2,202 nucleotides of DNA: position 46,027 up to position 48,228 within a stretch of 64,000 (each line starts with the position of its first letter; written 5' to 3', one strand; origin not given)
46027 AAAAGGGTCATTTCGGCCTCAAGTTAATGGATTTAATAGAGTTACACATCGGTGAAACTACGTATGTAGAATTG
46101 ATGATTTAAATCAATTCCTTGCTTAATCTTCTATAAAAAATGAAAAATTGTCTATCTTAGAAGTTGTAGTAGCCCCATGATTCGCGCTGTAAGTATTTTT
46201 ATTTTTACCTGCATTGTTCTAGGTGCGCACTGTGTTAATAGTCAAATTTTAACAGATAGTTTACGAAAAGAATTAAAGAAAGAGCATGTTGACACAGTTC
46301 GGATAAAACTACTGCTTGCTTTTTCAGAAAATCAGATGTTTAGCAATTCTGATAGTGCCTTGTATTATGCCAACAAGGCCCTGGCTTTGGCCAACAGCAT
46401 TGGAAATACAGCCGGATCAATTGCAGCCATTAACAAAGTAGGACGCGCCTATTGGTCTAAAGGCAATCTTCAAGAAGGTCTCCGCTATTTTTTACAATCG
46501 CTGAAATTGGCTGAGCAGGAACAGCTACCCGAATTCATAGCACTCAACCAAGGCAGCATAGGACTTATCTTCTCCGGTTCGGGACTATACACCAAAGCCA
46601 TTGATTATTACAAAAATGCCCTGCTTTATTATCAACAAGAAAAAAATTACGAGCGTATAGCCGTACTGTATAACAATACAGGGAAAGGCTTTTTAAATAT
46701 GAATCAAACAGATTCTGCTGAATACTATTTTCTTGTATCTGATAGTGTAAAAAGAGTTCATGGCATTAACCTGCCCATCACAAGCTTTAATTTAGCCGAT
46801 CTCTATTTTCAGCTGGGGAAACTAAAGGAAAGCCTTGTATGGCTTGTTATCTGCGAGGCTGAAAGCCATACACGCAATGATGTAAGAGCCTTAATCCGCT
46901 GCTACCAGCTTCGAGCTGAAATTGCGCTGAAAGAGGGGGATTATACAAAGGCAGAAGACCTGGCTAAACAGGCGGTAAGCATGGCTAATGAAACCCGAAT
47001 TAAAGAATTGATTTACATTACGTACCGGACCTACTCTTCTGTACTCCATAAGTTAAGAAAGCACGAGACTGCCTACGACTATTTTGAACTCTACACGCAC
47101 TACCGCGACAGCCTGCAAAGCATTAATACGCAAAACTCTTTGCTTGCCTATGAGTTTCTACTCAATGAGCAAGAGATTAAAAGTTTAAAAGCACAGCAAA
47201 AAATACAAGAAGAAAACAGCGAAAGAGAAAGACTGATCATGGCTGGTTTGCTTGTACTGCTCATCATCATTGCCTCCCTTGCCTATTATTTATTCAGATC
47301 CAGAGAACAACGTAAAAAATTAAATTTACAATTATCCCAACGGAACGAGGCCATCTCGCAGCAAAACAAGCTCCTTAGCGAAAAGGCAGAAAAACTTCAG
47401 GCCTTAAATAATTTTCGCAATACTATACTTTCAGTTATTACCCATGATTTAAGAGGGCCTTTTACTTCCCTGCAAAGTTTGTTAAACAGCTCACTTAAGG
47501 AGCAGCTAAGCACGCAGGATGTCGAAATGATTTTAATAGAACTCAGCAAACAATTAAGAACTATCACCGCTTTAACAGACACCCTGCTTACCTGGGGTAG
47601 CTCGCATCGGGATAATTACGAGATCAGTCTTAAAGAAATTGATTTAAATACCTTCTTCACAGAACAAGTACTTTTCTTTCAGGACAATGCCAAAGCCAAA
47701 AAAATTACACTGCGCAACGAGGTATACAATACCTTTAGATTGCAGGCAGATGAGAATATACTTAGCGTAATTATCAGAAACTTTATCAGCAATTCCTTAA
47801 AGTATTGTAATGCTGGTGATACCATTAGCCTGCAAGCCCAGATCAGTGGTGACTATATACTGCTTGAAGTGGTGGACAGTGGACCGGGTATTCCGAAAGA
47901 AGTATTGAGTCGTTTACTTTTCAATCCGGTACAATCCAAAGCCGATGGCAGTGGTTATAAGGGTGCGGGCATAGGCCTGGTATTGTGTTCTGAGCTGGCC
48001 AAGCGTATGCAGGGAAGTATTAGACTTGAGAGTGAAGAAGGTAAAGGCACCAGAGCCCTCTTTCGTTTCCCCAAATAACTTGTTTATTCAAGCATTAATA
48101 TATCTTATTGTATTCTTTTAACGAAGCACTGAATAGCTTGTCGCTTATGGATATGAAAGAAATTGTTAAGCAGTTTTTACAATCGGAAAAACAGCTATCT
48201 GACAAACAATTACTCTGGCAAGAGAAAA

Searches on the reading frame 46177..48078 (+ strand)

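Call 7: search_protein_families(library=pfam, proteins=[window:46177-48078:+], max_evalue=0.001)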
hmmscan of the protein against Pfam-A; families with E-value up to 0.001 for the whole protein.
window:46177-48078:+ (633 aa): 9 families
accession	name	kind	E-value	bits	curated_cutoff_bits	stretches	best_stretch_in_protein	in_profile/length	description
PF02518.31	HATPase_c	-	1e-21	77.9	26.4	1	525-632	2-108/111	Histidine kinase-, DNA gyrase B-, and HSP90-like ATPase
PF13424.12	TPR_12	-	4.4e-18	65.7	30.1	2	126-185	7-68/77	Tetratricopeptide repeat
PF07719.23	TPR_2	-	4.5e-11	42.4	27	0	85-113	4-32/34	Tetratricopeptide repeat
PF13181.12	TPR_8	-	3.5e-09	36.5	25.7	0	85-114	4-33/34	Tetratricopeptide repeat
PF00515.34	TPR_1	-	2.1e-08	34.1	27.8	0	128-149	7-28/34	Tetratricopeptide repeat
PF17874.7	TPR_MalT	-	6.5e-08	32.7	45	1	59-269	18-231/336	MalT-like TPR region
PF13374.12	TPR_10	-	4e-07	30.3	27.5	0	83-114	3-34/42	Tetratricopeptide repeat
PF13176.12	TPR_7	-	3.3e-05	24.1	27.9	0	88-118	5-35/36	Tetratricopeptide repeat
PF00512.31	HisKA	-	0.00085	19.8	26.9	0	414-472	2-59/66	His Kinase A (phospho-acceptor) domain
